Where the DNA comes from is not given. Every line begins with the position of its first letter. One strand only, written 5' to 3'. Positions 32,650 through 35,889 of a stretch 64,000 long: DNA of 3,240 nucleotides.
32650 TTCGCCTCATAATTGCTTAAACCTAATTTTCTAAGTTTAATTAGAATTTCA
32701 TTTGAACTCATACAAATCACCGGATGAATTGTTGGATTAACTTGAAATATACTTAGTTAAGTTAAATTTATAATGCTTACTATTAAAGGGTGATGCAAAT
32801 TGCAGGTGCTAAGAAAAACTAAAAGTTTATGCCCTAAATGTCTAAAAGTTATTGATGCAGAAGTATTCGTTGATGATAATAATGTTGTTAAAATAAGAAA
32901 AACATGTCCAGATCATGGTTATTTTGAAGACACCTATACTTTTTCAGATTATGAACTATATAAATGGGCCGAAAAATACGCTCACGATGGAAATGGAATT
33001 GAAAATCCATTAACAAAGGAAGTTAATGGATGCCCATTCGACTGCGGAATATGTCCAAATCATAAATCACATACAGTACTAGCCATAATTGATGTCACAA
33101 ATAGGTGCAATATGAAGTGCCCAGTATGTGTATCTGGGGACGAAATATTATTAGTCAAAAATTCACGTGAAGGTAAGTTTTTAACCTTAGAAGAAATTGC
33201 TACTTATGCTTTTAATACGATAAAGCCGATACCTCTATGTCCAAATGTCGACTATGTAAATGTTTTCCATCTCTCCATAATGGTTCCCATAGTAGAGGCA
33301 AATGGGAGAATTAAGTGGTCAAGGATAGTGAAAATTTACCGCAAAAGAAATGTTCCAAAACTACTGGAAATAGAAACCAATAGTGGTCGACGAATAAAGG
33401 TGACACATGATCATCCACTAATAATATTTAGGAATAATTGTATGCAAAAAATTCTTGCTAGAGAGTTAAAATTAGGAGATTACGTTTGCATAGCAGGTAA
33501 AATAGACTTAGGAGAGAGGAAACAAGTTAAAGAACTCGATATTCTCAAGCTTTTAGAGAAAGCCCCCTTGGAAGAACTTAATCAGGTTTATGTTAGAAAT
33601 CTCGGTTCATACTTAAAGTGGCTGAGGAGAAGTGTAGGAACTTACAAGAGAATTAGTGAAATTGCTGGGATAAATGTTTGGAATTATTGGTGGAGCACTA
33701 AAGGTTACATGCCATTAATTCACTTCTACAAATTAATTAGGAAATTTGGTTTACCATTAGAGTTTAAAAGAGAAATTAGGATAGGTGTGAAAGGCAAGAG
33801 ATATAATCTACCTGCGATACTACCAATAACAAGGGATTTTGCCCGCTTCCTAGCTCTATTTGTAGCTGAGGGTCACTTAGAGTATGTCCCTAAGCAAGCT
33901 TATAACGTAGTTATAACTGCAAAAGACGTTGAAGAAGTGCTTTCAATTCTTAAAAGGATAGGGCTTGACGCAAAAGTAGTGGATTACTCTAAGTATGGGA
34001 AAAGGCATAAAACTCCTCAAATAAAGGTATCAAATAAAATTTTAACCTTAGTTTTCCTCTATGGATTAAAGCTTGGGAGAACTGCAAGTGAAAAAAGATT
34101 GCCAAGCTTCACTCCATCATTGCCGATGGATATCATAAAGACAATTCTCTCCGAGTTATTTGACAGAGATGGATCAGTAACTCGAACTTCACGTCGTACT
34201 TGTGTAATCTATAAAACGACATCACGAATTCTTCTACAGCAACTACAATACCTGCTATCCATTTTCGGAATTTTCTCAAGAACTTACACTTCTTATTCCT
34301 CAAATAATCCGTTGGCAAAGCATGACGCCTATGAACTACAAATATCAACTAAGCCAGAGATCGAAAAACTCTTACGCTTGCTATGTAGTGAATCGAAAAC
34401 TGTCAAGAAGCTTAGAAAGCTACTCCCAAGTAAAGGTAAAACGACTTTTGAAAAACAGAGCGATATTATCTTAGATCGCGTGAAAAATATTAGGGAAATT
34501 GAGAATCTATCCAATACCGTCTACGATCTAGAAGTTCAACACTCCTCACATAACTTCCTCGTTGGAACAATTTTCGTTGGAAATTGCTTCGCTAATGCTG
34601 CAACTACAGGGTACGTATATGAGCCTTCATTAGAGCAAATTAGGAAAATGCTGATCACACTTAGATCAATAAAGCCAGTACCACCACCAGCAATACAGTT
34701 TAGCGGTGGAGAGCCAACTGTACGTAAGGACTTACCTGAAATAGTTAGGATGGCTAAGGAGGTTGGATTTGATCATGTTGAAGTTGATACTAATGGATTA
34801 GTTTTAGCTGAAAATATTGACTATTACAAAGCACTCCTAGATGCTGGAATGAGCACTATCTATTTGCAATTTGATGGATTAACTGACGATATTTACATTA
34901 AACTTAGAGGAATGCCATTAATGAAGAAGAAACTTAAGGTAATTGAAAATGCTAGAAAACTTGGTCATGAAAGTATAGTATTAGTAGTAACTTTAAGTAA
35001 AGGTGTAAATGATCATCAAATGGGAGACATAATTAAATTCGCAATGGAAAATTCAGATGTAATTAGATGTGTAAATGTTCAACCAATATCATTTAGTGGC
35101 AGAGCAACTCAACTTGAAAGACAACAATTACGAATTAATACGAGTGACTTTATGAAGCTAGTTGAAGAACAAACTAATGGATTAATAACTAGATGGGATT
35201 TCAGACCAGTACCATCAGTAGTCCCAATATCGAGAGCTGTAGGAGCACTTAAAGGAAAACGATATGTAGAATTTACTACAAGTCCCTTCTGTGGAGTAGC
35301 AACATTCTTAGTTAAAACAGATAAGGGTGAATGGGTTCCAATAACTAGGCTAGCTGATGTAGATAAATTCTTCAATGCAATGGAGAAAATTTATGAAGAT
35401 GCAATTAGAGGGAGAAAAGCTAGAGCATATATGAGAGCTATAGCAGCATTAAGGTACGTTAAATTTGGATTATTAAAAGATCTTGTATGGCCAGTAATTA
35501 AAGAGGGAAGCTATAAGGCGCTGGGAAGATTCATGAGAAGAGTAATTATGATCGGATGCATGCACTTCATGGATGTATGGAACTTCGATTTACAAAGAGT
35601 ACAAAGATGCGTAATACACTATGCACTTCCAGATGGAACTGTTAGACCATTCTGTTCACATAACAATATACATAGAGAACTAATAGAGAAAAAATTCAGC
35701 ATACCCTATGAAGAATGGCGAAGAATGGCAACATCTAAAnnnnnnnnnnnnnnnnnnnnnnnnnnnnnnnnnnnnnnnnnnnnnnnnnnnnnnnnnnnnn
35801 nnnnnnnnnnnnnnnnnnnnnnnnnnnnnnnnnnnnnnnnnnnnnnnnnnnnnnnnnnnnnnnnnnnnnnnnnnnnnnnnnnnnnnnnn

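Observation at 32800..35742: Intein inserted exactly in the CxxxCxxC radical SAM motif of a putative tetraether-lipid-synthase-like enzyme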

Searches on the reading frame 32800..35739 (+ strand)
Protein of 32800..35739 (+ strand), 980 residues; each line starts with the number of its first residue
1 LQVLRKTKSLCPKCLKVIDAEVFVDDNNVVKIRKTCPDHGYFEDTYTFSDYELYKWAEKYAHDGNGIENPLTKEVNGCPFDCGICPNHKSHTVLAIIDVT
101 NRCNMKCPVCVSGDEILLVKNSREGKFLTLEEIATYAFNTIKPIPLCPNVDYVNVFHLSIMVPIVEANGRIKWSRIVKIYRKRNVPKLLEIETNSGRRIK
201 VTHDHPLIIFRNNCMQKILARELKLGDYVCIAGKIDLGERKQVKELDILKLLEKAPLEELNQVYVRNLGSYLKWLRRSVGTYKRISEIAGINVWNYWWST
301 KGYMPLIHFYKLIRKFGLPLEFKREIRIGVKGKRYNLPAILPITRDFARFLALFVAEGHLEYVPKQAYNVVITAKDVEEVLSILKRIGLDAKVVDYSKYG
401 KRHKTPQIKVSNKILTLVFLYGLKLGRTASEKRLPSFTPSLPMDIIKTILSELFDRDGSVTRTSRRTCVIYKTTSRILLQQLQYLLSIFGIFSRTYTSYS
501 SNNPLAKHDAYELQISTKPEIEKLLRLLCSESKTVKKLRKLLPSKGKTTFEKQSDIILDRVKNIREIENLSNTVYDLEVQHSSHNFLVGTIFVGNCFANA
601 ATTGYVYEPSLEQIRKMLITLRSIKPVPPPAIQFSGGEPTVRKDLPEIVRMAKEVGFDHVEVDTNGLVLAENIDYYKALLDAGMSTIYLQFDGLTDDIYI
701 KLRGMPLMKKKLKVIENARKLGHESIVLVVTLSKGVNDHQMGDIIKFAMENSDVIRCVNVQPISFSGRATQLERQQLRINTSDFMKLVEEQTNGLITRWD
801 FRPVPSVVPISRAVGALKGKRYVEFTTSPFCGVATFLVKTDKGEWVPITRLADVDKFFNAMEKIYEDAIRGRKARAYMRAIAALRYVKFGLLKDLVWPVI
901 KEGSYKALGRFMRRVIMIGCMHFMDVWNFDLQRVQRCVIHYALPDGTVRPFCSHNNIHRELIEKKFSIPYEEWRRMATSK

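Call 4: search_protein_families(library=pfam, proteins=[window:32800-35739:+], max_evalue=0.1)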
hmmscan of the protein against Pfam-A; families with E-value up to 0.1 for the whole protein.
window:32800-35739:+ (980 aa): 6 families
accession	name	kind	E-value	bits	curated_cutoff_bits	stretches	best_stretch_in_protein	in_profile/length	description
PF04055.27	Radical_SAM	-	1.6e-22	80.8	29.5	1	596-748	14-166/166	Radical SAM superfamily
PF14890.11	Intein_splicing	-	2.1e-18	67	35.8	1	168-595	30-155/155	Intein splicing domain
PF23545.1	Zn_ribbon_HMPTM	-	8e-16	57.8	27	1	3-46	1-43/45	HMPTM N-terminal zinc ribbon domain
PF14528.11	LAGLIDADG_3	-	2.1e-14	54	22.5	1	449-526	6-79/82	LAGLIDADG-like domain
PF01079.26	Hint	-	0.069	13.2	29.7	0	185-242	64-128/213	Hint module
PF13353.11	Fer4_12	-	0.081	13.7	22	0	596-668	22-93/137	4Fe-4S single cluster domain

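Call 5: search_protein_families(library=ncbifam, proteins=[window:32800-35739:+], max_evalue=0.1)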
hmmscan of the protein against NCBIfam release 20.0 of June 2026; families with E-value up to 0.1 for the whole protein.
window:32800-35739:+ (980 aa): 55 families (the best 25 are shown)
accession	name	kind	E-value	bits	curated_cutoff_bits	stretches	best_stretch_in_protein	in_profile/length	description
NF045703.1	rSAM_Tes_intein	exception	3.1e-184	614.6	1700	1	5-976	53-1002/1040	tetraether lipid synthase Tes, intein-containing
NF045702.1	rSAM_GDGT_ether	equivalog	5.4e-178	592.6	450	2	596-969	103-485/486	tetraether lipid synthase Tes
NF045646.2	rSAM_Se_TrsS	equivalog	8.5e-106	354.1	490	3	596-803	103-306/441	radical SAM (seleno)protein TrsS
NF011303.0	PRK14715.1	equivalog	2.1e-27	94.7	1585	1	169-513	952-1280/1627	DNA-directed DNA polymerase II large subunit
NF011491.0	PRK14898.1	equivalog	9.2e-24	83.5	783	1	157-495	121-384/860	DNA-directed RNA polymerase subunit A''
TIGR02666.1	moaA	equivalog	4.5e-22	78.5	284.05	2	631-779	62-214/336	GTP 3',8-cyclase MoaA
TIGR02668.1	moaA_archaeal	equivalog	3.5e-20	72.2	325.25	1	631-766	59-192/303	GTP 3',8-cyclase MoaA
NF001199.0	PRK00164.2-1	equivalog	1.1e-19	70.7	231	1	632-766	62-193/308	GTP 3',8-cyclase MoaA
TIGR04546.1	rSAM_ahbC_deAc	equivalog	1.1e-14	54.1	650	1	595-796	55-247/390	12,18-didecarboxysiroheme deacetylase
NF038162.1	RtcB_rel_intein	exception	4.5e-13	48.1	1150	2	550-621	533-604/961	intein-containing RtcB family protein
TIGR02109.1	PQQ_syn_pqqE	equivalog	8e-13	48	381.35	1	632-769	57-188/358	pyrroloquinoline quinone biosynthesis protein PqqE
NF005852.0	PRK07773.1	equivalog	4.2e-12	45.2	780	1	426-529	592-695/886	replicative DNA helicase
TIGR04347.1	pseudo_SAM_Halo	equivalog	6.5e-12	45.4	525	1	629-750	85-201/390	TIGR04347 family pseudo-SAM/SPASM protein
NF011418.0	PRK14845.1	equivalog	9.3e-12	43.5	756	1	152-543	57-313/1049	translation initiation factor IF-2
NF011302.0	PRK14714.1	equivalog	1.6e-11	42.5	1791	1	154-247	975-1071/1350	DNA-directed DNA polymerase II large subunit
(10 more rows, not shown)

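Call 9: find_homologous_proteins(query=window:32800-35739:+, max_evalue=1e-10)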
Query window:32800-35739:+ (980 aa): 37 proteins with E <= 1e-10 among 8000 candidates.
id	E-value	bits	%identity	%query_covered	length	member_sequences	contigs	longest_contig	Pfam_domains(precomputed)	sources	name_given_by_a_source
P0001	0.0e+0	2235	99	100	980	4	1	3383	PF23545.2,PF04055.28,PF14528.12,PF14890.12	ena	-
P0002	0.0e+0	1785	75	100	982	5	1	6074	PF23545.2,PF04055.28,PF14528.12,PF14890.12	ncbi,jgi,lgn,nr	ncbi:MAG: radical SAM protein [archaeon GB-1867-035]|nr:radical SAM protein [Candidatus Culexmicrobi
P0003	0.0e+0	1092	50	99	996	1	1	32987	PF23545.2,PF04055.28,PF14528.12,PF14890.12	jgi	jgi:uncharacterized radical SAM superfamily Fe-S cluster-containing enzyme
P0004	0.0e+0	1090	51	99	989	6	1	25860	PF23545.2,PF04055.28,PF14528.12,PF14890.12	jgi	-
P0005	5.6e-189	648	57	43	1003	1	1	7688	PF05204.20,PF23545.2,PF04055.28,PF14528.12,PF14890.12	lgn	-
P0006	6.2e-173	595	50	47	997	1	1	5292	PF23545.2,PF04055.28,PF13353.12,PF14528.12,PF14890.12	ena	-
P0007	5.3e-169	582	35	100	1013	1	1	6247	PF23545.2,PF04055.28,PF13353.12,PF14528.12,PF14890.12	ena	-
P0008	3.6e-164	566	41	64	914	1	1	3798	PF23545.2,PF04055.28,PF14528.12,PF14890.12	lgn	-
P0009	8.5e-164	565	51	40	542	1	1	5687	PF23545.2,PF04055.28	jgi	-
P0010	1.3e-159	551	50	32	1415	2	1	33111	PF23545.2,PF04055.28,PF14528.12,PF14890.12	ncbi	ncbi:MAG: LAGLIDADG family homing endonuclease, partial [Candidatus Bathyarchaeia archaeon]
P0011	1.9e-159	551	51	39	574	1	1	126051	PF23545.2,PF04055.28,PF13353.12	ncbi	-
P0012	2.3e-156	541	47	46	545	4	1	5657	PF23545.2,PF04055.28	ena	-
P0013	6.8e-150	519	49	38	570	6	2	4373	PF23545.2,PF04055.28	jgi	-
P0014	2.0e-149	518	49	38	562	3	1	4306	PF23545.2,PF04055.28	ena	-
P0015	5.2e-146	506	45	42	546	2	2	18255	PF23545.2,PF04055.28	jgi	-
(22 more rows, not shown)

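Call 39: find_encoding_contigs(protein=P0001, flank=3000, max_places=3)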
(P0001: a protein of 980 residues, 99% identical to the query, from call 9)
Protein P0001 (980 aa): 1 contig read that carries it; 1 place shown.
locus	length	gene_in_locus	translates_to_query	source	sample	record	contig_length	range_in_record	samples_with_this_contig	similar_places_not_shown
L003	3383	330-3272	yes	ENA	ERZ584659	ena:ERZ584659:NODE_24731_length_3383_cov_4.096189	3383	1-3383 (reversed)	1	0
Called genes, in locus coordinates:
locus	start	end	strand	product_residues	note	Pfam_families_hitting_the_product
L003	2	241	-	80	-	?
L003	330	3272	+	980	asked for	PF23545:Zn_ribbon_HMPTM, PF14890:Intein_splicing, PF14528:LAGLIDADG_3, PF04055:Radical_SAM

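Call 64: search_protein_families(library=ncbifam, proteins=[P0003, P0005, P0008, P0010], max_evalue=1e-30)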
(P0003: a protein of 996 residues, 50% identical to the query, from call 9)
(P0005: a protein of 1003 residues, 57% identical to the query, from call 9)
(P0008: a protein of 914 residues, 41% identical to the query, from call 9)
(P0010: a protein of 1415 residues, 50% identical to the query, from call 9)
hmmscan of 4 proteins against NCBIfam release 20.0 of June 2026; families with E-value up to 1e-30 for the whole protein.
P0003 (996 aa): 3 families
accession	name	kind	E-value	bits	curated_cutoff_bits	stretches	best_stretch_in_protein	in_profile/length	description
NF045703.1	rSAM_Tes_intein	exception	5.1e-204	680.1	1700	1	12-989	49-1005/1040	tetraether lipid synthase Tes, intein-containing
NF045702.1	rSAM_GDGT_ether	equivalog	1.6e-188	627.3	450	2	604-979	102-485/486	tetraether lipid synthase Tes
NF045646.2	rSAM_Se_TrsS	equivalog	3.2e-106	355.5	490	1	604-966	102-431/441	radical SAM (seleno)protein TrsS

P0005 (1003 aa): 3 families
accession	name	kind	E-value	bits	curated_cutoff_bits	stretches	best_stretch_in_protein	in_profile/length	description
NF045702.1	rSAM_GDGT_ether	equivalog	1.2e-201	670.6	450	2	610-992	93-485/486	tetraether lipid synthase Tes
NF045703.1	rSAM_Tes_intein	exception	9.4e-146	487.2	1700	1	570-999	569-1002/1040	tetraether lipid synthase Tes, intein-containing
NF045646.2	rSAM_Se_TrsS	equivalog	1.8e-115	386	490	1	609-979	92-431/441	radical SAM (seleno)protein TrsS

P0008 (914 aa): 3 families
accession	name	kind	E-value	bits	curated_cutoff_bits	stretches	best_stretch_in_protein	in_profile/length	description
NF045702.1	rSAM_GDGT_ether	equivalog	1.4e-217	723.1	450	2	500-911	74-485/486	tetraether lipid synthase Tes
NF045703.1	rSAM_Tes_intein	exception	4.5e-154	514.7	1700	1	529-911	611-995/1040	tetraether lipid synthase Tes, intein-containing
NF045646.2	rSAM_Se_TrsS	equivalog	1.1e-120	403.2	490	1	501-754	75-324/441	radical SAM (seleno)protein TrsS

P0010 (1415 aa): 4 families
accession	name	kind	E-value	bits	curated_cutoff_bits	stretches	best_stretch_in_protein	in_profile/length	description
NF045702.1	rSAM_GDGT_ether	equivalog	4.6e-153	510.3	450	2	626-909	91-367/486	tetraether lipid synthase Tes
NF045703.1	rSAM_Tes_intein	exception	1.7e-147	493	1700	2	586-897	568-863/1040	tetraether lipid synthase Tes, intein-containing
NF045646.2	rSAM_Se_TrsS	equivalog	7.2e-99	331.3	490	1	626-844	92-306/441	radical SAM (seleno)protein TrsS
NF011491.0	PRK14898.1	equivalog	3.1e-35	121.5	783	0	877-1256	81-384/860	DNA-directed RNA polymerase subunit A''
